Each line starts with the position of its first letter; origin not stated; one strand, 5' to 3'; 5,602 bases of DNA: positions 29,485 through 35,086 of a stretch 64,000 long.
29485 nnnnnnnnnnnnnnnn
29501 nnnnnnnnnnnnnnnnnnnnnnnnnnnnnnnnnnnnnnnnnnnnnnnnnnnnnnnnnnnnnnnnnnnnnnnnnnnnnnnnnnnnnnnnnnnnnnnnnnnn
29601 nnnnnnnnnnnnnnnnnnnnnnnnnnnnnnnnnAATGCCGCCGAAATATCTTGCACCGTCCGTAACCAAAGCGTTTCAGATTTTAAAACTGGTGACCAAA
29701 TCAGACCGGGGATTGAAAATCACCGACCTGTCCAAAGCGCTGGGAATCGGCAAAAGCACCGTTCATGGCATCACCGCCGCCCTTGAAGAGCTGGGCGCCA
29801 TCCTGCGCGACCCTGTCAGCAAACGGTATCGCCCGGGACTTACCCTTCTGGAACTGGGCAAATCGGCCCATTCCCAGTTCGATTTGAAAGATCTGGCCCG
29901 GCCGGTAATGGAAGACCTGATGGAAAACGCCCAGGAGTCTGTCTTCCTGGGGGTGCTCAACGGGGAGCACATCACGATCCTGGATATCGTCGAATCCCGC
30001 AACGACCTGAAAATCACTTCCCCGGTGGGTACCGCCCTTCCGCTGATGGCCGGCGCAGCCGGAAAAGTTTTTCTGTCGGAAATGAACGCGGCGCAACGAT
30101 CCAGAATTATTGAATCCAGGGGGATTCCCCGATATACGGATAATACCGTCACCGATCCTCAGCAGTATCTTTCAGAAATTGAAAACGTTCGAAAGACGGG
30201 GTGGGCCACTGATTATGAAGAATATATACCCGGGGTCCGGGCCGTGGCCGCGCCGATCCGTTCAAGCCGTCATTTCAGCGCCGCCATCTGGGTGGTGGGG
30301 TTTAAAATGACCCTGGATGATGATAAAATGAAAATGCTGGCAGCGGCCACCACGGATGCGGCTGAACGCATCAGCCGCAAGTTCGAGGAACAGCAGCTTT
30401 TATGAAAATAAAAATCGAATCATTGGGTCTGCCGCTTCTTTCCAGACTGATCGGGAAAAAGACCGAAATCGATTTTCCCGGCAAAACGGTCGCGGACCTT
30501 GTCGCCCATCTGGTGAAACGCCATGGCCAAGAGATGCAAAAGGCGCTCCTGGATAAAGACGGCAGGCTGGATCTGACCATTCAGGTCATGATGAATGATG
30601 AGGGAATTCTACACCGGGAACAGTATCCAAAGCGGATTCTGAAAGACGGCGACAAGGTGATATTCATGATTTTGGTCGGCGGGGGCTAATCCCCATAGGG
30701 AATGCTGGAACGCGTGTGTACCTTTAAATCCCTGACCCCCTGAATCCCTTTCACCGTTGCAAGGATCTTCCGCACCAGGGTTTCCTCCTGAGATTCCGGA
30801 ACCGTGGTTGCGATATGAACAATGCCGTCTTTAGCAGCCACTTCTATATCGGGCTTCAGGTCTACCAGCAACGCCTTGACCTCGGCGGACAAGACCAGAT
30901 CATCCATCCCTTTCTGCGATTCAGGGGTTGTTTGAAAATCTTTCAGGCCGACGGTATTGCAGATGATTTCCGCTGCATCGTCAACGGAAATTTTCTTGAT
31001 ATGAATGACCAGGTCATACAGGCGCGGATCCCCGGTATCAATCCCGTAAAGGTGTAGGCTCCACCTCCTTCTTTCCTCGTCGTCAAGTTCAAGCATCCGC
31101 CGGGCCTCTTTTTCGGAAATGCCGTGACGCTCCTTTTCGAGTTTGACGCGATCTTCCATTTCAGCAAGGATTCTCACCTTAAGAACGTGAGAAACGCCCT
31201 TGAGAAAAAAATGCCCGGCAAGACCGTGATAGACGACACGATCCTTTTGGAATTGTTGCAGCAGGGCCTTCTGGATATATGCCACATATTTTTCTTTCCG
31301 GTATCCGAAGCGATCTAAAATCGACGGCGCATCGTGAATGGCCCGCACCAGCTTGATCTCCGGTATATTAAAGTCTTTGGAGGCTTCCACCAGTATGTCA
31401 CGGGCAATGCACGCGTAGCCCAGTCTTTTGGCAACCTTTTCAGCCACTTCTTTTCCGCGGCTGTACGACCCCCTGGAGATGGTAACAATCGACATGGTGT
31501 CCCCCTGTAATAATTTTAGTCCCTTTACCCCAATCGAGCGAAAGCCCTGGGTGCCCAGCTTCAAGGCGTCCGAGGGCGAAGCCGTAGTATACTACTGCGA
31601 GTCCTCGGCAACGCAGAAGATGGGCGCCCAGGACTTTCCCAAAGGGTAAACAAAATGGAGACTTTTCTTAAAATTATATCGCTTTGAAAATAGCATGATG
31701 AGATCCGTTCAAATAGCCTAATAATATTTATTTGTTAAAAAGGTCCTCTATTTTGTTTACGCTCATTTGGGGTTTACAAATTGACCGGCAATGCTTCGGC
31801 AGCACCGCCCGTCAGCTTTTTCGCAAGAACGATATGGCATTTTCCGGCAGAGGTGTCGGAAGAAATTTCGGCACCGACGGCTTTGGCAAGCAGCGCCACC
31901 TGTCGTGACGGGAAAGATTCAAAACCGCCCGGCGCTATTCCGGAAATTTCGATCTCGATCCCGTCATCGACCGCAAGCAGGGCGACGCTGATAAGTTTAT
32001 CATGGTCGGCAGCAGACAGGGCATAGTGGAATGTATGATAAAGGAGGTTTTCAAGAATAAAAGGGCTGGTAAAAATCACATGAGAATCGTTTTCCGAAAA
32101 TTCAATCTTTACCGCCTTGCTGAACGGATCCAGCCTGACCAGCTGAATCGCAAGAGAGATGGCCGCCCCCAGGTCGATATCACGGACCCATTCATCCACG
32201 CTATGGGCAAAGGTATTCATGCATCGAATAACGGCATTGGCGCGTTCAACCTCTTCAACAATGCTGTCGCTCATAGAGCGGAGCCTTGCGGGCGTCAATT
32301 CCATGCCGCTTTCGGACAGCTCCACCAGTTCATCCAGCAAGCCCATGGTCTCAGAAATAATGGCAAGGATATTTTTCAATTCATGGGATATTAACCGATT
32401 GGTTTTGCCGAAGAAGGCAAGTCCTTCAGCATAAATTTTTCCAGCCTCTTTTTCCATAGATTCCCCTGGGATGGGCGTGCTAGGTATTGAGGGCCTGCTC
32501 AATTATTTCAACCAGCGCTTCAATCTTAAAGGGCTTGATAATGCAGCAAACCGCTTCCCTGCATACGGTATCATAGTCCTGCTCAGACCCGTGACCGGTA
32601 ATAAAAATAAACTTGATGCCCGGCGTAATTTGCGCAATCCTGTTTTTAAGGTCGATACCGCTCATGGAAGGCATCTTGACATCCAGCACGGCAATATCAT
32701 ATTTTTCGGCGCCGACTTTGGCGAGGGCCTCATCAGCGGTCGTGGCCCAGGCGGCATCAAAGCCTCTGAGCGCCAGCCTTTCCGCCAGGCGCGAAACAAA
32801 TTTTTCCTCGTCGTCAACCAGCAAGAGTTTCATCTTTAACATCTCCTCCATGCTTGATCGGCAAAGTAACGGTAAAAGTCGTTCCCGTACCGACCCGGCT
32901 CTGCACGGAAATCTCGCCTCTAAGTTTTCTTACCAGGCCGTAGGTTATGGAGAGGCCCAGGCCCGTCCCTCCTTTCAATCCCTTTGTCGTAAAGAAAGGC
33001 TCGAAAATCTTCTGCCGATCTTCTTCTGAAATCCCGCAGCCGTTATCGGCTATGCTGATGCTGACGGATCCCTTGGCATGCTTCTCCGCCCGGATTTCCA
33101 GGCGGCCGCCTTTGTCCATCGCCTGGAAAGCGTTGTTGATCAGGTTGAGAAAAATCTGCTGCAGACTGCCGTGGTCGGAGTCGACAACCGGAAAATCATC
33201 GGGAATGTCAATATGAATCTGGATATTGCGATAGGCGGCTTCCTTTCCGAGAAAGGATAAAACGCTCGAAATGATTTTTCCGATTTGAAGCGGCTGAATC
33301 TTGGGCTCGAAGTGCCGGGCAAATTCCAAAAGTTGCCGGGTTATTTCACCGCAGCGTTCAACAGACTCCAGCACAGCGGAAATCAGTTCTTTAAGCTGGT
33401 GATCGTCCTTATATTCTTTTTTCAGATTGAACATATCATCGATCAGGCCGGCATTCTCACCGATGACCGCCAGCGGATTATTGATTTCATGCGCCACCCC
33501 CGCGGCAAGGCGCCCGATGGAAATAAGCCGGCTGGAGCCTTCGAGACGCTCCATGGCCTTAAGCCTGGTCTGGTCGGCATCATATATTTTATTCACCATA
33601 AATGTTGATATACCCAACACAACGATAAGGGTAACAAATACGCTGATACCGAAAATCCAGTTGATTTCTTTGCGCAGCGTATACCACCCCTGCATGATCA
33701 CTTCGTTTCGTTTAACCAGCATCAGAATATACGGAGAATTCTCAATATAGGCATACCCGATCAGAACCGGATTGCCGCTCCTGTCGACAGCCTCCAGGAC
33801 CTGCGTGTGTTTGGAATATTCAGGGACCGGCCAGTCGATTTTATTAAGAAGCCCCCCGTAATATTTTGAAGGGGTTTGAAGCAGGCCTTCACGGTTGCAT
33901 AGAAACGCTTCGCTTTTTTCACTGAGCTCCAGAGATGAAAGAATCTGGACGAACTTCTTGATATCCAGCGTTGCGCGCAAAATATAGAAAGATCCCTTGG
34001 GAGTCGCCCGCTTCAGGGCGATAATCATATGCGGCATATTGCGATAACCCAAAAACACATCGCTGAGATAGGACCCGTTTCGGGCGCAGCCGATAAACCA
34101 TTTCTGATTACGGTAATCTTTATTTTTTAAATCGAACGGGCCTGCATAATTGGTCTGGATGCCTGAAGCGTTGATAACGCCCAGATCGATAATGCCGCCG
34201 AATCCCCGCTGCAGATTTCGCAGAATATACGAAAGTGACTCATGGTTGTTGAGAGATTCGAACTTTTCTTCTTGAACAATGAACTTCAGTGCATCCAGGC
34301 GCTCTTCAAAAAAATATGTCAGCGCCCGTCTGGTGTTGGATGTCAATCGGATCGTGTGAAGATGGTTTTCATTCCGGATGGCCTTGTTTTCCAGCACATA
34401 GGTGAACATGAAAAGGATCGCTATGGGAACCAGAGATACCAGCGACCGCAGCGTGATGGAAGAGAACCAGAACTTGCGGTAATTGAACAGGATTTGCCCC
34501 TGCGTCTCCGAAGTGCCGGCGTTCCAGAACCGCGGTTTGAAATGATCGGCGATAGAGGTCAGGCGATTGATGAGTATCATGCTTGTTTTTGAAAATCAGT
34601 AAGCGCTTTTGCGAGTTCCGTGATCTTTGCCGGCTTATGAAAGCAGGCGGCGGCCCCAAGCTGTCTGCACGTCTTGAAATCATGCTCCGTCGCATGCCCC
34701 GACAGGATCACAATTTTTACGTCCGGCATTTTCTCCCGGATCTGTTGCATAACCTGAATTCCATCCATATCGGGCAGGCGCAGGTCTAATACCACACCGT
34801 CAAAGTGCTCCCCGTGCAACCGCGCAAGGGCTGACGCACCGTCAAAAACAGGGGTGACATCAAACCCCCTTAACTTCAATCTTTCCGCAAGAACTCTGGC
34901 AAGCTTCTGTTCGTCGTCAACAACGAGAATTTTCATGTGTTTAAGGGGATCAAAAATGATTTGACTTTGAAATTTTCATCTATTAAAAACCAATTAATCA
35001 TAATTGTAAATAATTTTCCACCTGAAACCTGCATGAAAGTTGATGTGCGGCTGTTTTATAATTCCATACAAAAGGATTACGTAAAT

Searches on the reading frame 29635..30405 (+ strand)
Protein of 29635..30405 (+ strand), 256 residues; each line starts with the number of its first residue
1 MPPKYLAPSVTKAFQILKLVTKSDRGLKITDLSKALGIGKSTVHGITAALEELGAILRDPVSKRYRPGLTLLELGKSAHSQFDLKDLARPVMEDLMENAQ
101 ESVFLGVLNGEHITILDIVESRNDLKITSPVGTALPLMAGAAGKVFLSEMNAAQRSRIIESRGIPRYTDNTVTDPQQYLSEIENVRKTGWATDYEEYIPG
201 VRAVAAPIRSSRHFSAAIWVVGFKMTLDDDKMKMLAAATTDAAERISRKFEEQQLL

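Call 46: search_protein_families(library=pfam, proteins=[window:29635-30405:+], max_evalue=0.00001)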
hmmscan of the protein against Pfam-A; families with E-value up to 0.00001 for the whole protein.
window:29635-30405:+ (256 aa): 2 families
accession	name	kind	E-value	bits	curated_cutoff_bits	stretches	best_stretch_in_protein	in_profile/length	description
PF01614.24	IclR_C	-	2.2e-40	138.5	24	1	79-248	4-174/174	Bacterial transcriptional regulator IclR C-terminal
PF09339.16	HTH_IclR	-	6.9e-13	48.6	22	1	9-60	1-52/52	IclR helix-turn-helix domain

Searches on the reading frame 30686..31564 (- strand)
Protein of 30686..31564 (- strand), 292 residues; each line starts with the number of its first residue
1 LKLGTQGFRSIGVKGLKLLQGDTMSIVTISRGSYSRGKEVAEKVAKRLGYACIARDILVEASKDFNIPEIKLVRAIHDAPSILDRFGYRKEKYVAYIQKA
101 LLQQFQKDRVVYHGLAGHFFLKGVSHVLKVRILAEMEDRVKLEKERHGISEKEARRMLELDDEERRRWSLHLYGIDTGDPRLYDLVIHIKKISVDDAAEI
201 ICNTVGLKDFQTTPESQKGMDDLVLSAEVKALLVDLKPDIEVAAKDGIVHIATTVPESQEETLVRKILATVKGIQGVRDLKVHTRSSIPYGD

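Call 46: search_protein_families(library=pfam, proteins=[window:30686-31564:-], max_evalue=0.00001)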
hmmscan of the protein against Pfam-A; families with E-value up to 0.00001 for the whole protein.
window:30686-31564:- (292 aa): 1 family
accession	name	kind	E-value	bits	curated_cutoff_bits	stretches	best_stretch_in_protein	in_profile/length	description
PF13189.12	Cytidylate_kin2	-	6.9e-43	147.3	28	1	26-190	1-175/176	Cytidylate kinase-like family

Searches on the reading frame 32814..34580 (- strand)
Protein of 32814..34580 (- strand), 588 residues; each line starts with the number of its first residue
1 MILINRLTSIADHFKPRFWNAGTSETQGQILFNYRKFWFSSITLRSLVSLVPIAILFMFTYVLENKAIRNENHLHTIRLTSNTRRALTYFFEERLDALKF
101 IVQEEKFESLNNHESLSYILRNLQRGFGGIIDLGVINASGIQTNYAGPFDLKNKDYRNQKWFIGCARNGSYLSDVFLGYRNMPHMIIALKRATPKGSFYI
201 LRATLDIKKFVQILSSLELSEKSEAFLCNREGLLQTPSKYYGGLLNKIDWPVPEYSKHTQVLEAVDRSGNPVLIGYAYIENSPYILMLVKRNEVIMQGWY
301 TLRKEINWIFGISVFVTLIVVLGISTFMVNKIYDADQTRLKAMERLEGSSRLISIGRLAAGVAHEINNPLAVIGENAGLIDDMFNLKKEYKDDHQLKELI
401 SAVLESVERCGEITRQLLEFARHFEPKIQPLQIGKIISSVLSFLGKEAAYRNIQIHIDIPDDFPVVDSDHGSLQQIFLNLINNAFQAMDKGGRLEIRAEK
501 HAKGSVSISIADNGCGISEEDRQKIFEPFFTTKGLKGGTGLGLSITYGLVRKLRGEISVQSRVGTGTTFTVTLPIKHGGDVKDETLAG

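Call 46: search_protein_families(library=pfam, proteins=[window:32814-34580:-], max_evalue=0.00001)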
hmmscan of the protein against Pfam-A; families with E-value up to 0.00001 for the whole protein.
window:32814-34580:- (588 aa): 3 families
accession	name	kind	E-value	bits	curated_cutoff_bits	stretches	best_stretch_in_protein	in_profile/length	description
PF02518.31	HATPase_c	-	1.3e-28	100.1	26.4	1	470-576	3-110/111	Histidine kinase-, DNA gyrase B-, and HSP90-like ATPase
PF00512.31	HisKA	-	1.2e-11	44.9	26.9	1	356-422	3-62/66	His Kinase A (phospho-acceptor) domain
PF02743.24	dCache_1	-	5.4e-09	36.4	45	1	66-238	1-183/240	Cache domain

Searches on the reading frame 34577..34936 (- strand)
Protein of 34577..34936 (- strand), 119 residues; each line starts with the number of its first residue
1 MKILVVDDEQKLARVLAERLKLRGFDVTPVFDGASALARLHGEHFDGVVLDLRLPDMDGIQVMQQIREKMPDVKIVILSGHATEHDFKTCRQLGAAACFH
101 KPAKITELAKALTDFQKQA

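Call 46: search_protein_families(library=pfam, proteins=[window:34577-34936:-], max_evalue=0.00001)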
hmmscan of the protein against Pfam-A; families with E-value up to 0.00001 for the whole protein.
window:34577-34936:- (119 aa): 1 family
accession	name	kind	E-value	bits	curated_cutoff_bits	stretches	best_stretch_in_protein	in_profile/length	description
PF00072.30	Response_reg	-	8e-27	94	30.2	1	3-112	1-110/111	Response regulator receiver domain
